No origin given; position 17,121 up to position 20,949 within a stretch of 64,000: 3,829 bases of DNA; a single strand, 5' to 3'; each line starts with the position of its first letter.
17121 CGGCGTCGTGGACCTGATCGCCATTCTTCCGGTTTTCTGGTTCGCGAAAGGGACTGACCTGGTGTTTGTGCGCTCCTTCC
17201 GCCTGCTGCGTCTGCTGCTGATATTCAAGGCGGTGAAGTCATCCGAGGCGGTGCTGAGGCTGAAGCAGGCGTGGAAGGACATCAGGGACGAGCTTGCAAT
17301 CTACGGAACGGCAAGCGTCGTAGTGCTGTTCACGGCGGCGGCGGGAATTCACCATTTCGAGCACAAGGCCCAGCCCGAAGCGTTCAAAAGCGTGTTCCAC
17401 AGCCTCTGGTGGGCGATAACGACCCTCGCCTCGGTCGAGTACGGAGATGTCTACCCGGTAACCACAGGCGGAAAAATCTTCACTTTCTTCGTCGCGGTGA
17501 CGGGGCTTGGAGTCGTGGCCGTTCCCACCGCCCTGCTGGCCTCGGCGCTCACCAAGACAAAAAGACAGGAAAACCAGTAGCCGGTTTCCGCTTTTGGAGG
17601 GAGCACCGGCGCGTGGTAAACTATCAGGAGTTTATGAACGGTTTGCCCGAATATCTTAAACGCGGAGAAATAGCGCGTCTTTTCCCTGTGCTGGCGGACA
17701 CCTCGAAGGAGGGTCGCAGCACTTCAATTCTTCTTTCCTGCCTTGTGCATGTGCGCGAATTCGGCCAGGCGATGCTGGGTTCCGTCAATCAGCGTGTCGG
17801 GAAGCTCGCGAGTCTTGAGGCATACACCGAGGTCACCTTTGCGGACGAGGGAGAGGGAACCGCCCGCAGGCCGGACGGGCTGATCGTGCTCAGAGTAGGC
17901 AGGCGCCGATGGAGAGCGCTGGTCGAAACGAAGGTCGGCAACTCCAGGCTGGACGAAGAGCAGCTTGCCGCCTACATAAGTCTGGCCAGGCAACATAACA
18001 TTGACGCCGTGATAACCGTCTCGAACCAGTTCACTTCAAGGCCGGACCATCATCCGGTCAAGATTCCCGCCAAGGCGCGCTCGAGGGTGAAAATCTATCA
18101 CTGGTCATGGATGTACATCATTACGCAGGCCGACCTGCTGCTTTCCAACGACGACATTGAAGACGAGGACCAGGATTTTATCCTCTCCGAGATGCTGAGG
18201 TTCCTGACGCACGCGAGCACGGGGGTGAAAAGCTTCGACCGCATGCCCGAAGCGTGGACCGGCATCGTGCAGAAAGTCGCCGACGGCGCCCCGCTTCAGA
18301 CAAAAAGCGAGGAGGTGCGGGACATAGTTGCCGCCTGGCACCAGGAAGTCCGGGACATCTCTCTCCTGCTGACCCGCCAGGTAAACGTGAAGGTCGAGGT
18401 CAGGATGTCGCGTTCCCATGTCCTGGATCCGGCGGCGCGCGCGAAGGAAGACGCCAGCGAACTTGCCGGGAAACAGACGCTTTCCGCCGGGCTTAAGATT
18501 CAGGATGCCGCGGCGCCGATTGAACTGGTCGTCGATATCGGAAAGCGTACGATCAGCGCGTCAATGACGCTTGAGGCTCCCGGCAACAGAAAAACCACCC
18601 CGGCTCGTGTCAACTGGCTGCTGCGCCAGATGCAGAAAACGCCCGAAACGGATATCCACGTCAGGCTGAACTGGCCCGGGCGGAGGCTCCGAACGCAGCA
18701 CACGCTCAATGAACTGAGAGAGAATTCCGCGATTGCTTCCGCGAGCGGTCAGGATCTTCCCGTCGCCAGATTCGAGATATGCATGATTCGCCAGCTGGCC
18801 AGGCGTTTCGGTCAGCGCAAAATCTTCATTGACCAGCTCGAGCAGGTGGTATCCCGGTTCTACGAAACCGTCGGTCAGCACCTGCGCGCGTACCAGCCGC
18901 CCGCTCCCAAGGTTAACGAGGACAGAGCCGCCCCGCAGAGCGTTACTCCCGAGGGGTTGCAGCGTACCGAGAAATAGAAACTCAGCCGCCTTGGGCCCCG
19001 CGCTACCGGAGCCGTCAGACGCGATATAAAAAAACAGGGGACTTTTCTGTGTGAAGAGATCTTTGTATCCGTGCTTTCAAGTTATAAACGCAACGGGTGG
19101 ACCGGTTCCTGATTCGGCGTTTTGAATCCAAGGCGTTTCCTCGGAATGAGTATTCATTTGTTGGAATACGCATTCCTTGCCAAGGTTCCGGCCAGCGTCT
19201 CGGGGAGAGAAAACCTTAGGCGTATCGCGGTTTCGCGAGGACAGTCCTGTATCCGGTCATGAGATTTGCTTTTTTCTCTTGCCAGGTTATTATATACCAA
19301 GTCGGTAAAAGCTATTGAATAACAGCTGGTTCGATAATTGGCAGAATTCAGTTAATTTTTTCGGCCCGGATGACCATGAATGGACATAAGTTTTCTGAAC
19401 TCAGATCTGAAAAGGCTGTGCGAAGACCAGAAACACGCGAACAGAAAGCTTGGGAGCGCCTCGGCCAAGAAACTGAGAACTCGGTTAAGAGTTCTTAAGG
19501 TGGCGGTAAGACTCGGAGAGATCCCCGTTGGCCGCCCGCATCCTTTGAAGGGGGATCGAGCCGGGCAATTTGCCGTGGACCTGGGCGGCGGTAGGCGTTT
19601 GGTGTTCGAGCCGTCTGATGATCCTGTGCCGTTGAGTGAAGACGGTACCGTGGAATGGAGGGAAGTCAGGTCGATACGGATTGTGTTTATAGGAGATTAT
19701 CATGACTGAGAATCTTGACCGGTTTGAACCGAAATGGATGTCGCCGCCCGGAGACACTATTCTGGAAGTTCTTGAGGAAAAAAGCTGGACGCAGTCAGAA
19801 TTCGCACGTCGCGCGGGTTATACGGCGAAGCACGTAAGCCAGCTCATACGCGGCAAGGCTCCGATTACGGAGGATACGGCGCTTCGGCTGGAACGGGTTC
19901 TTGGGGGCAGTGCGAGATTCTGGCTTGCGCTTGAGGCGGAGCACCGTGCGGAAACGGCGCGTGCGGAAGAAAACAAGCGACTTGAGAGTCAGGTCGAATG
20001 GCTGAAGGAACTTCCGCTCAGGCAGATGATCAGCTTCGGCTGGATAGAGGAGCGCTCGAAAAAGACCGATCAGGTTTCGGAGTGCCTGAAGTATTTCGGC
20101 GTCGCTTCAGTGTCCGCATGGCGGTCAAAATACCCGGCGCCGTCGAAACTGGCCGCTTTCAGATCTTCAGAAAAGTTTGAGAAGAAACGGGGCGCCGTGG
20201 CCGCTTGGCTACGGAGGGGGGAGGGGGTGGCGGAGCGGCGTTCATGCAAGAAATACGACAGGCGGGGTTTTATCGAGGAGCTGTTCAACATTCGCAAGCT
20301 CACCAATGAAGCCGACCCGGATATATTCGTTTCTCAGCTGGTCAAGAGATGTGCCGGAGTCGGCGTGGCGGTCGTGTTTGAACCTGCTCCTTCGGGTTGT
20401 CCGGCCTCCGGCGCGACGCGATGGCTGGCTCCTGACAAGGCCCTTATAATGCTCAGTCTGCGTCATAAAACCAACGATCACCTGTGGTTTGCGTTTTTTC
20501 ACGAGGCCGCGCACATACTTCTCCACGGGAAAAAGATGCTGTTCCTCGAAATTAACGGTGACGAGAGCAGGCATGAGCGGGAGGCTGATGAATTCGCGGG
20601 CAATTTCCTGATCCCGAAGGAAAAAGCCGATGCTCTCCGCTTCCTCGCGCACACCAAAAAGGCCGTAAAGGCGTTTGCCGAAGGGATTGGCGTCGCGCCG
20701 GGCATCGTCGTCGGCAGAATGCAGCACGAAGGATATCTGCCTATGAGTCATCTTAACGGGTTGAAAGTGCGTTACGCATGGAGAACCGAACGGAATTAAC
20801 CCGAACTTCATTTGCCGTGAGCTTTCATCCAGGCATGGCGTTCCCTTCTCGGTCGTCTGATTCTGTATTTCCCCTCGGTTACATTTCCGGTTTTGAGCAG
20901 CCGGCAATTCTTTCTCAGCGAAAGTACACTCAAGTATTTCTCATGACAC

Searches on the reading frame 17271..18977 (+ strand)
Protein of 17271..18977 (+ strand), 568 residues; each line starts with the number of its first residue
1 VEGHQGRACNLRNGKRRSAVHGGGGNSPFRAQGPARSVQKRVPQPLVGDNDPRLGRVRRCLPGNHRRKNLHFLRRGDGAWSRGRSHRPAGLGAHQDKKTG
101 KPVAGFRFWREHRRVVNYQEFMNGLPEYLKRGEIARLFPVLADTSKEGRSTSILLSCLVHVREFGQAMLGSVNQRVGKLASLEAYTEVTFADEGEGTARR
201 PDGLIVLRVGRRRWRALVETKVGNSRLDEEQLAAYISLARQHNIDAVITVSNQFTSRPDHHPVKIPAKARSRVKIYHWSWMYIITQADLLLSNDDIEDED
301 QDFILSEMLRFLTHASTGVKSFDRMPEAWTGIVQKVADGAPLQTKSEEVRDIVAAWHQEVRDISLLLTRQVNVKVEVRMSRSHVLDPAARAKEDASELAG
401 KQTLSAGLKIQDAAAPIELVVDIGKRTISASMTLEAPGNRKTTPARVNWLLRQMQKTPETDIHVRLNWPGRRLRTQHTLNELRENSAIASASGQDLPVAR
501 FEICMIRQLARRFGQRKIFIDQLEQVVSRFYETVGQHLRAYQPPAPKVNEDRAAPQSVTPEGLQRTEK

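Call 24: search_protein_families(library=pfam, proteins=[window:17271-18977:+], max_evalue=0.001)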
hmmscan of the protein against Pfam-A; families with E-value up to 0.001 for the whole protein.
window:17271-18977:+ (568 aa): 1 family
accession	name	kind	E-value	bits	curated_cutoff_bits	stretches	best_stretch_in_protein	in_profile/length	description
PF08774.17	VRR_NUC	-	0.00024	21.6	23.8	1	181-248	45-112/116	VRR-NUC domain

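Call 25: search_protein_families(library=padloc, proteins=[window:17271-18977:+], max_evalue=0.001)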
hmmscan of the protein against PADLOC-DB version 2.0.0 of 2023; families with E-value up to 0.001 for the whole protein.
window:17271-18977:+ (568 aa): 0 families

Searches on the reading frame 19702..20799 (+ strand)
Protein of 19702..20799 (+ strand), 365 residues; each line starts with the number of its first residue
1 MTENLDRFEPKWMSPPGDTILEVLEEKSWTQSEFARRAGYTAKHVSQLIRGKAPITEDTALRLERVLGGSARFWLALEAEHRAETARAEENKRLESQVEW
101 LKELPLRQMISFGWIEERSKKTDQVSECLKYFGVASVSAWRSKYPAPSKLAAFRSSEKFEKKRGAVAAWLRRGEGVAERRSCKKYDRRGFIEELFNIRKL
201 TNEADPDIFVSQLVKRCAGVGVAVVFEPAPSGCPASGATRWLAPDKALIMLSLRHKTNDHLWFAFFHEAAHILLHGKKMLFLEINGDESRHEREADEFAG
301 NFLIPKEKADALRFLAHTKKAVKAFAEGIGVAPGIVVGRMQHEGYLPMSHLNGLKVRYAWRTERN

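Call 24: search_protein_families(library=pfam, proteins=[window:19702-20799:+], max_evalue=0.001)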
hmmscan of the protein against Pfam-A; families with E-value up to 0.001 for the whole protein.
window:19702-20799:+ (365 aa): 3 families
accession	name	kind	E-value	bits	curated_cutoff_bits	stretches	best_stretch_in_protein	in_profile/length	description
PF01381.28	HTH_3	-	7.9e-10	39.1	23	1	22-72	3-53/55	Helix-turn-helix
PF06114.19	Peptidase_M78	-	2e-08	34.5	22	1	245-325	27-107/123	IrrE N-terminal-like domain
PF13560.12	HTH_31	-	1.2e-05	25.9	27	1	26-69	12-56/64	Helix-turn-helix domain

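Call 25: search_protein_families(library=padloc, proteins=[window:19702-20799:+], max_evalue=0.001)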
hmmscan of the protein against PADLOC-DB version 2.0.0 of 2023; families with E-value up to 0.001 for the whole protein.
window:19702-20799:+ (365 aa): 17 families
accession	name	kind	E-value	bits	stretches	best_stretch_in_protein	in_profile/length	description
PDLC03982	PD-Lambda-2_B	-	1.1e-31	108.6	1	16-343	60-376/402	-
PDLC03949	RmrA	-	1.6e-09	35.1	1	246-311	175-233/363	-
PDLC03953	RmrA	-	1.4e-08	32.4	1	233-311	180-251/373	-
PDLC03945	RmrA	-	1.5e-08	32.3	1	241-308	188-255/394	-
PDLC03944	RmrA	-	7.5e-08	29.8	1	247-308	185-247/384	-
PDLC04141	capP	-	8.7e-08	30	1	217-309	31-118/242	capP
PDLC03954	RmrA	-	1.7e-07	28.5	1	215-307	164-255/380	-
PDLC03946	RmrA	-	6e-07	26.5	1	245-310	175-234/357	-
PDLC03947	RmrA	-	1.3e-06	25.5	1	244-308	191-256/383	-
PDLC03950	RmrA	-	4.1e-06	24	1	254-308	189-243/369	-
PDLC04759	PDC-M64B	-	4.7e-06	24.7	1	18-70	29-81/135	-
PDLC03952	RmrA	-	4.9e-06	23.6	1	245-308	204-268/395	-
PDLC03948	RmrA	-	0.00012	19.2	1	244-308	190-255/397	-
PDLC03955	RmrA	-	0.0002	18.7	0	244-308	197-255/371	-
PDLC04757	PDC-M64B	-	0.0003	18.8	1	19-68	33-82/128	-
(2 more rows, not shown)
